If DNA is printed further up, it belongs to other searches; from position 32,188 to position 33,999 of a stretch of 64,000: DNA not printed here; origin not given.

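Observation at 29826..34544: Uncharacterised three-gene operon: J-domain protein, MshEN-AAA+ ATPase, and a giant helical-repeat/MORN protein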

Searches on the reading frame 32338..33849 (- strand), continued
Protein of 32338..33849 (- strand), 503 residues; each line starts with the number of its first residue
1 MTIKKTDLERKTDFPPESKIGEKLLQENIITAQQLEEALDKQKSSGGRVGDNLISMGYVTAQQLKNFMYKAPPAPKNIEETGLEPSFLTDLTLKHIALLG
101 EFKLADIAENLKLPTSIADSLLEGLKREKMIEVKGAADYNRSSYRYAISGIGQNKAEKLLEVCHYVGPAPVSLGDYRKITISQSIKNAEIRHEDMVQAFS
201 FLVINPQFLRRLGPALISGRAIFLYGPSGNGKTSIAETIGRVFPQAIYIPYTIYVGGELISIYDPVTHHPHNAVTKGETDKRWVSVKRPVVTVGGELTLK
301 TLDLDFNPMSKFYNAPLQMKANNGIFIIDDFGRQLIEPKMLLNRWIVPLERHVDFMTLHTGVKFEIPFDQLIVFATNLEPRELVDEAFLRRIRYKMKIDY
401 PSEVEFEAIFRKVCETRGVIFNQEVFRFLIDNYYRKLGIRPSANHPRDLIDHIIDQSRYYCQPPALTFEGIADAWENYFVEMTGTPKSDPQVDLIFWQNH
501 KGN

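Call 94: get_annotated_region(hit=H34, flank=8000)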
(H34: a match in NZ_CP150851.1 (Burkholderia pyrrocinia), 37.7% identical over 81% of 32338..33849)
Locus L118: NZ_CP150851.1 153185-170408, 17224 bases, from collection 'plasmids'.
description: Burkholderia pyrrocinia strain BX1 plasmid unnamed, complete sequence
organism: Burkholderia pyrrocinia (NCBI taxid 60550)
taxonomy: Bacteria; Pseudomonadota; Betaproteobacteria; Burkholderiales; Burkholderiaceae; Burkholderia; Burkholderia pyrrocinia
host: -; source: -; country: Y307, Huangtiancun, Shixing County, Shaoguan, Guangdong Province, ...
typing (MOB-suite, as given by PLSDB): non-mobilizable
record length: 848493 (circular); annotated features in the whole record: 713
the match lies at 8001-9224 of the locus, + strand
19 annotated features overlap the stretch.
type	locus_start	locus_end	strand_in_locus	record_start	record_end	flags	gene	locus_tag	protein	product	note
CDS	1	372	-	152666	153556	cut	-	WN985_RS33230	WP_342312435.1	AidA/PixA family protein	-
CDS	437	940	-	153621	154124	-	-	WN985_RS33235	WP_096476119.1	inclusion body family protein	-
CDS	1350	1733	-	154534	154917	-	-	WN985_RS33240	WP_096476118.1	GtrA family protein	GO:0000271 - polysaccharide biosynthetic process [Evidence IEA]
CDS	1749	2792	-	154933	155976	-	-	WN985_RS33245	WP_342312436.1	glycosyltransferase family 2 protein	-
CDS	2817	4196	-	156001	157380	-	-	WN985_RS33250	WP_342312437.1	glycosyltransferase family 87 protein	-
CDS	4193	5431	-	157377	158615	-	-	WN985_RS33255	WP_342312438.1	glycosyltransferase family 87 protein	-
CDS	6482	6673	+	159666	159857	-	-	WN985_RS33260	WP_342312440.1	Flp family type IVb pilin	-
CDS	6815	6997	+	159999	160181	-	-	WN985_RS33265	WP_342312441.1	Flp family type IVb pilin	-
CDS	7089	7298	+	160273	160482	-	-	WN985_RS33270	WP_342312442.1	Flp family type IVb pilin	-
CDS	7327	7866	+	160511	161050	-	-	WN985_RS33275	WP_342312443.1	prepilin peptidase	-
CDS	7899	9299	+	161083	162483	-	-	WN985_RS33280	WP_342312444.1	ATP-binding protein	-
CDS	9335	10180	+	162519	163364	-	cpaB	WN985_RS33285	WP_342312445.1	Flp pilus assembly protein CpaB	-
CDS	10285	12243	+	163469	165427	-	-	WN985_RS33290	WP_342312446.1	type II and III secretion system protein family protein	-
CDS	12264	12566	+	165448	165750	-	-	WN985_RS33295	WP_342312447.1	hypothetical protein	-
CDS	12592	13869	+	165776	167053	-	-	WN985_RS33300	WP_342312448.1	pilus assembly protein TadG-related protein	-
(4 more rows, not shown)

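Call 95: get_annotated_region(hit=H37, flank=8000)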
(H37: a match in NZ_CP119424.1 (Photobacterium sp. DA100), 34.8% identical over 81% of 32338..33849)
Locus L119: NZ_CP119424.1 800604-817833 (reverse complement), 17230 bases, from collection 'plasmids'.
description: Photobacterium sp. DA100 plasmid pDA100, complete sequence
organism: Photobacterium sp. DA100 (NCBI taxid 3027472)
taxonomy: Bacteria; Pseudomonadota; Gammaproteobacteria; Vibrionales; Vibrionaceae; Photobacterium; Photobacterium sp. DA100
host: -; source: -; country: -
typing (MOB-suite, as given by PLSDB): non-mobilizable
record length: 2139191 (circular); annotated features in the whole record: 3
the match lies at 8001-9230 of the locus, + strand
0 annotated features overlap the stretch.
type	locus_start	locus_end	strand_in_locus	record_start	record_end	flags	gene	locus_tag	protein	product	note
